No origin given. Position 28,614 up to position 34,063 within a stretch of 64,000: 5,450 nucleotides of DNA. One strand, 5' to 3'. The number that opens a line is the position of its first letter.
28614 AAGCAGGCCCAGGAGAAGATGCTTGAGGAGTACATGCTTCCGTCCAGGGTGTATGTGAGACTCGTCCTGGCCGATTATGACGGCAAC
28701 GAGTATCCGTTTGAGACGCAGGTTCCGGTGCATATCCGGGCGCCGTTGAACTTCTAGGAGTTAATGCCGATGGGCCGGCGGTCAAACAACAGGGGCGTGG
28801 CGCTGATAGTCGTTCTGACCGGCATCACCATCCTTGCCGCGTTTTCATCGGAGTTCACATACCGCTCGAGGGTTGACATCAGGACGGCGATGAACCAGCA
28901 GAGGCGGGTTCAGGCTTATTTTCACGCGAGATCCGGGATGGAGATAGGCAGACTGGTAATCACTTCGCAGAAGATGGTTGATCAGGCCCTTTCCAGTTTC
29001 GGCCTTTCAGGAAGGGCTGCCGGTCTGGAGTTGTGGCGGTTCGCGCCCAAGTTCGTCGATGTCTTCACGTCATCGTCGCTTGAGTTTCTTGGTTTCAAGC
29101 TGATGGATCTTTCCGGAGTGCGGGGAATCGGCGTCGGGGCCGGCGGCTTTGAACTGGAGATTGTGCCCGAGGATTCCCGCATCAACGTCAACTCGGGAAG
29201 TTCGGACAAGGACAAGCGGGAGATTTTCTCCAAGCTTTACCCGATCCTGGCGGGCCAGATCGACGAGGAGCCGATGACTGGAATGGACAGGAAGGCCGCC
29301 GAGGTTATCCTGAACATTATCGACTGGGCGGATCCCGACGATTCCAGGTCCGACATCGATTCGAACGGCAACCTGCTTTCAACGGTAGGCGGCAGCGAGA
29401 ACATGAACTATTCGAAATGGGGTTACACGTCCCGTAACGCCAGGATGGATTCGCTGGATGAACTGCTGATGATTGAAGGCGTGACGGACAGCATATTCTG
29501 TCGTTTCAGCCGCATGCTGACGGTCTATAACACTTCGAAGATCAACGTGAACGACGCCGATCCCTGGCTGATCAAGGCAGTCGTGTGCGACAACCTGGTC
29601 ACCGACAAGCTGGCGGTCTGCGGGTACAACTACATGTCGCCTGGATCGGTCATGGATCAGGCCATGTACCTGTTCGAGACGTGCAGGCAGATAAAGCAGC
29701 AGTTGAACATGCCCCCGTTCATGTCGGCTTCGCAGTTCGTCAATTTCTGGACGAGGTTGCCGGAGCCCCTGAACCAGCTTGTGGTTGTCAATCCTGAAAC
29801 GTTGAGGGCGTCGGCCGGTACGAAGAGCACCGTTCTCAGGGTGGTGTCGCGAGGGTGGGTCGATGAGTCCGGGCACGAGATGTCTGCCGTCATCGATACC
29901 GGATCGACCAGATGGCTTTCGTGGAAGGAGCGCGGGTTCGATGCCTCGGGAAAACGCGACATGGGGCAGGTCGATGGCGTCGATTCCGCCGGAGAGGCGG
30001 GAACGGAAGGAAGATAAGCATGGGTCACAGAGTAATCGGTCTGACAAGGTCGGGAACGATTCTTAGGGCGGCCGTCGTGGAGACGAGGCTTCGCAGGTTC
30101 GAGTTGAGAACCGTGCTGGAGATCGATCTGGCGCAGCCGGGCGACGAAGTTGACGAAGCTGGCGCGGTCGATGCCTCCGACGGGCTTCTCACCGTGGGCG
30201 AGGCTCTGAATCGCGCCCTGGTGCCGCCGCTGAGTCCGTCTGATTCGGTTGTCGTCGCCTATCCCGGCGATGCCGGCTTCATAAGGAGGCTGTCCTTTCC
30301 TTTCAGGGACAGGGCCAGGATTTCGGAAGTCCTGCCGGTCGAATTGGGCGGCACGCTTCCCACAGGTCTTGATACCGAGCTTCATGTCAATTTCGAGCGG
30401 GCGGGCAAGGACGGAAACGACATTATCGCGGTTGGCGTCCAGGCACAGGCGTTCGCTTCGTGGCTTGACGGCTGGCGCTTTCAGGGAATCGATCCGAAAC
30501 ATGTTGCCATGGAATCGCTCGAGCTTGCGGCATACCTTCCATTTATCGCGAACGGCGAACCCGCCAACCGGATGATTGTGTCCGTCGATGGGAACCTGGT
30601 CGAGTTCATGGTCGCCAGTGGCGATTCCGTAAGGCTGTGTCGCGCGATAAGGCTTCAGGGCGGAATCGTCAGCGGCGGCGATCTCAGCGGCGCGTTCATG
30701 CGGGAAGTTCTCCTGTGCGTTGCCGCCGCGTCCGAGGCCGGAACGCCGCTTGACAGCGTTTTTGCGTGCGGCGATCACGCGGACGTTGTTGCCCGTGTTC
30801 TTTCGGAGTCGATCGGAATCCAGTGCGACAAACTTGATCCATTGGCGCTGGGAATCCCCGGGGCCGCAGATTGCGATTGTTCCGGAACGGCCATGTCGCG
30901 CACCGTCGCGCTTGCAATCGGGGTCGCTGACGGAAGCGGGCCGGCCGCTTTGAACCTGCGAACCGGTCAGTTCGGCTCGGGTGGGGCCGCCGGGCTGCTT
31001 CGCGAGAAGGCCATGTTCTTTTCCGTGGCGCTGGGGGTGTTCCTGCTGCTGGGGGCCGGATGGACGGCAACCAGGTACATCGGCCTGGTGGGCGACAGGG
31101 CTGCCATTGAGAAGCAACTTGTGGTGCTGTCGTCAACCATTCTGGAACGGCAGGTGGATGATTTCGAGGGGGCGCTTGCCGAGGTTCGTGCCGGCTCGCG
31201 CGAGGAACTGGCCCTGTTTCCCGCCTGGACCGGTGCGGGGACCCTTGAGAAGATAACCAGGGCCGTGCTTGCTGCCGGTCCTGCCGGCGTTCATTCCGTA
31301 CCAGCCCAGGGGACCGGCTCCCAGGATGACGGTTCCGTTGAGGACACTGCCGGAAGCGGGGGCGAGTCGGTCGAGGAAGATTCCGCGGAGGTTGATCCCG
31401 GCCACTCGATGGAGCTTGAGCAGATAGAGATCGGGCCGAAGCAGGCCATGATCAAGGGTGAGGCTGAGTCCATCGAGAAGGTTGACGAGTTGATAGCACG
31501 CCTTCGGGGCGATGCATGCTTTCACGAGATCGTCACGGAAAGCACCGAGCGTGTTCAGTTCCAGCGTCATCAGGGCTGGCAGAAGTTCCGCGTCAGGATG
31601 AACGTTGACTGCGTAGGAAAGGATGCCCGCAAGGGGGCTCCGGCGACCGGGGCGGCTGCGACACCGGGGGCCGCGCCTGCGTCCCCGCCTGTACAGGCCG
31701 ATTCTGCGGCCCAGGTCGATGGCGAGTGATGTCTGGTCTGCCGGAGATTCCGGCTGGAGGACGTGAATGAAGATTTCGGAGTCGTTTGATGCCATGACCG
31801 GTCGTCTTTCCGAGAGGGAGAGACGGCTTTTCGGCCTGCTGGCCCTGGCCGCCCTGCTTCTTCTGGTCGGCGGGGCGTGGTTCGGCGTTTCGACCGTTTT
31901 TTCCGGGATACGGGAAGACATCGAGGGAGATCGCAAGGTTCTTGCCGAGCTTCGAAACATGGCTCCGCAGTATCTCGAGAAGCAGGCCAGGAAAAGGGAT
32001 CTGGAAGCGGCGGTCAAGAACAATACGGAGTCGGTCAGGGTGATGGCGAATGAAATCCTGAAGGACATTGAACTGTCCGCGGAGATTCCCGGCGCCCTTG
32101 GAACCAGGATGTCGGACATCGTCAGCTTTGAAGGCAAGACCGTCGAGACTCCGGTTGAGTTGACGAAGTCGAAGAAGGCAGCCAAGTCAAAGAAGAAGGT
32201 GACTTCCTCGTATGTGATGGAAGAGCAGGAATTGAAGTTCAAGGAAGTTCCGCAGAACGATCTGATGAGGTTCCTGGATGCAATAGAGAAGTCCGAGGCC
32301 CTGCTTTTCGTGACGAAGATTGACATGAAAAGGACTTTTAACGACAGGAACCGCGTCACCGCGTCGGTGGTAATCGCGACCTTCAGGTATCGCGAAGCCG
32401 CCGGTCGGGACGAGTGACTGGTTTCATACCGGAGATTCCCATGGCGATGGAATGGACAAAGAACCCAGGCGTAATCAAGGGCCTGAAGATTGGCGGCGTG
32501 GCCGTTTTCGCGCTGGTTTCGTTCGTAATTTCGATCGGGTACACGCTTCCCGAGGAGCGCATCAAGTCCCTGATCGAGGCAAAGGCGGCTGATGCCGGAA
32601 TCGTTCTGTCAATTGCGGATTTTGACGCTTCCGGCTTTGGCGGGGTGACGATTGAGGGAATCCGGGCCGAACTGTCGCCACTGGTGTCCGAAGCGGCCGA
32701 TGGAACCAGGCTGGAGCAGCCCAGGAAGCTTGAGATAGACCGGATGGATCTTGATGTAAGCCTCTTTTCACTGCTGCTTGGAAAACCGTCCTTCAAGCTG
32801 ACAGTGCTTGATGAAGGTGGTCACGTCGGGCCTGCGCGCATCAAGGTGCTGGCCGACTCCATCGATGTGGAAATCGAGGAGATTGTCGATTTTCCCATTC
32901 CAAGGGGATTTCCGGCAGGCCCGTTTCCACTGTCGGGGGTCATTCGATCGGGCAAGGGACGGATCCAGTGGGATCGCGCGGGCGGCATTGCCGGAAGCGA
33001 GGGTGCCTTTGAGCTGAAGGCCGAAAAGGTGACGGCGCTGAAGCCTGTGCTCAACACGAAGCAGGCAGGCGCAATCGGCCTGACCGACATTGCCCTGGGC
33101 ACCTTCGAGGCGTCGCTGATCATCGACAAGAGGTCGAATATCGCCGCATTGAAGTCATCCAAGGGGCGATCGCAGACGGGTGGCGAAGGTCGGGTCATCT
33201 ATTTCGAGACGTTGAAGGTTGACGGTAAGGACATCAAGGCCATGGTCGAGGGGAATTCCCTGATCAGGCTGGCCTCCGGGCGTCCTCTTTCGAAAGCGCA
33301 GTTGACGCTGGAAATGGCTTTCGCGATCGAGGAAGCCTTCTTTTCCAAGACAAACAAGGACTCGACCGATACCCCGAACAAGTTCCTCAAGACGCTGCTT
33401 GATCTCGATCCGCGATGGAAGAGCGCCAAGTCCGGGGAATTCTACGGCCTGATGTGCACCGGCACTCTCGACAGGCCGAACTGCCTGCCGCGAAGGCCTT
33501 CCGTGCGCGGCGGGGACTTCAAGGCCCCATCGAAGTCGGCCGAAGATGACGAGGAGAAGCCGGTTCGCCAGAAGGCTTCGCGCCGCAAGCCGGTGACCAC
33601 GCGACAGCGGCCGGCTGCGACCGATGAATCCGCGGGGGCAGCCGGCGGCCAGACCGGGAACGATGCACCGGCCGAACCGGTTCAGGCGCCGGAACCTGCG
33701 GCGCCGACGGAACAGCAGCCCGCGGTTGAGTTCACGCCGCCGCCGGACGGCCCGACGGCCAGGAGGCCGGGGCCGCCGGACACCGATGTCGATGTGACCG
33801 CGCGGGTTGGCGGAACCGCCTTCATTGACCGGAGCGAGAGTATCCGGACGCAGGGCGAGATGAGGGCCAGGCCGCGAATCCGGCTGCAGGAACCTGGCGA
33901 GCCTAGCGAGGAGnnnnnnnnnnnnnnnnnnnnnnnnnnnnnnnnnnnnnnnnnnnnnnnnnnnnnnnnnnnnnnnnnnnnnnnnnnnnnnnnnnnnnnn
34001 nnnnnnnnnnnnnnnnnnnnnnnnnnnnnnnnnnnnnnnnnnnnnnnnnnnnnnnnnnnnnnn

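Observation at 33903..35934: Three-gene operon: secreted protein, 71-aa Cys-containing peptide and ATP-grasp ligase with overlapping stop/start codons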

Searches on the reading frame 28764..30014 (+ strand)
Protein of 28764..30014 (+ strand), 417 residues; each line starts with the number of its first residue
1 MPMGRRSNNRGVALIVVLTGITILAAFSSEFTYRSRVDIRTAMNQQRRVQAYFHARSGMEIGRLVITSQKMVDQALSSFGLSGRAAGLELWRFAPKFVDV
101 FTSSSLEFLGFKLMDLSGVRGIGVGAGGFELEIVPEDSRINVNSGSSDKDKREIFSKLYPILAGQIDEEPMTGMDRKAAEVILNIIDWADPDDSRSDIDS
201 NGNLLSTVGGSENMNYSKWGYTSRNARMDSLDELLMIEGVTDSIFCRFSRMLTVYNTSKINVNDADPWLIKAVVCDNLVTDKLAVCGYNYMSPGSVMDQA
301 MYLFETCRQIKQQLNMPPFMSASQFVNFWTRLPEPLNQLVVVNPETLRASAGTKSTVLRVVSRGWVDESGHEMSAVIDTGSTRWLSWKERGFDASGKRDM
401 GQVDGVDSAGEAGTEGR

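Call 46: search_protein_families(library=pfam, proteins=[window:28764-30014:+], max_evalue=0.1)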
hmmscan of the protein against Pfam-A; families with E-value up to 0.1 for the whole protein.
window:28764-30014:+ (417 aa): 1 family
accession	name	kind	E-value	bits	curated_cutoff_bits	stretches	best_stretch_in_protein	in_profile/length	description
PF21687.3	T2SSK_1st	-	0.00013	23.1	26.2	1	173-256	31-106/107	Type II secretion system (T2SS), protein K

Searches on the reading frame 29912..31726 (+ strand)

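Call 46: search_protein_families(library=pfam, proteins=[window:29912-31726:+], max_evalue=0.1)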
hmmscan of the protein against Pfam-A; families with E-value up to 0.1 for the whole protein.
window:29912-31726:+ (605 aa): 1 family
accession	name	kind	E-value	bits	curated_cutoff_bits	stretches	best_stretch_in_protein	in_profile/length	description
PF05137.18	PilN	-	0.0015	19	22.8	1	501-564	15-77/78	Fimbrial assembly protein (PilN)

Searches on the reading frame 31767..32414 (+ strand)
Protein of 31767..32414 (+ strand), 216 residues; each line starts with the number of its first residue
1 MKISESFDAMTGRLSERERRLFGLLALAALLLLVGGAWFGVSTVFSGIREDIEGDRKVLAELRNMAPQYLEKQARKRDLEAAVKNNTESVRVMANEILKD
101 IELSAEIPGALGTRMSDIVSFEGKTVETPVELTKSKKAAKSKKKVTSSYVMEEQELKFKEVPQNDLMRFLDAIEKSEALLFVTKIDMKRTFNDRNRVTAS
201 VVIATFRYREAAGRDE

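Call 46: search_protein_families(library=pfam, proteins=[window:31767-32414:+], max_evalue=0.1)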
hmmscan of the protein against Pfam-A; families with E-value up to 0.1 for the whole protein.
window:31767-32414:+ (216 aa): 3 families
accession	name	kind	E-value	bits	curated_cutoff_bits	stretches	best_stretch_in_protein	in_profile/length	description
PF04612.17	T2SSM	-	1.7e-05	25.5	27.8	1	12-103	9-96/160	Type II secretion system (T2SS), protein M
PF15746.10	TMEM215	-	0.0087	16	27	1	132-194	108-170/225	TMEM215 family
PF00083.30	Sugar_tr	-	0.085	12.2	22.3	0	19-91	171-243/452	Sugar (and other) transporter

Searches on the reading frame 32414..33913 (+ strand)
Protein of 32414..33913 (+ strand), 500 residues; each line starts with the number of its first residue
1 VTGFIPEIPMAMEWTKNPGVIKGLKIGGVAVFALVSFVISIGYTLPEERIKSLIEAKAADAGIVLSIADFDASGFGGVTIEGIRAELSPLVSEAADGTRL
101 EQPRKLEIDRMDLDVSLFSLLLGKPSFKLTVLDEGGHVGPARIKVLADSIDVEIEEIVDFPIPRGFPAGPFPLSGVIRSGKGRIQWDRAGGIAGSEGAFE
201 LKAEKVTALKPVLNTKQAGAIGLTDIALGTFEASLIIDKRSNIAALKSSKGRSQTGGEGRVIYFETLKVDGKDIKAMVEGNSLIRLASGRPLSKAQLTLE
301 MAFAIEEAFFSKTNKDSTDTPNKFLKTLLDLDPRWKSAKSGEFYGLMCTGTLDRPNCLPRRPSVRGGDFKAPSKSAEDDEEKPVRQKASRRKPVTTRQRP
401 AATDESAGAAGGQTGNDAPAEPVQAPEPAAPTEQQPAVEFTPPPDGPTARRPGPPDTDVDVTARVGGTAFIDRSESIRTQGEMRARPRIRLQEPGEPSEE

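Call 46: search_protein_families(library=pfam, proteins=[window:32414-33913:+], max_evalue=0.1)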
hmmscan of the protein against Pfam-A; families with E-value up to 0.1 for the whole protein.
window:32414-33913:+ (500 aa): 0 families
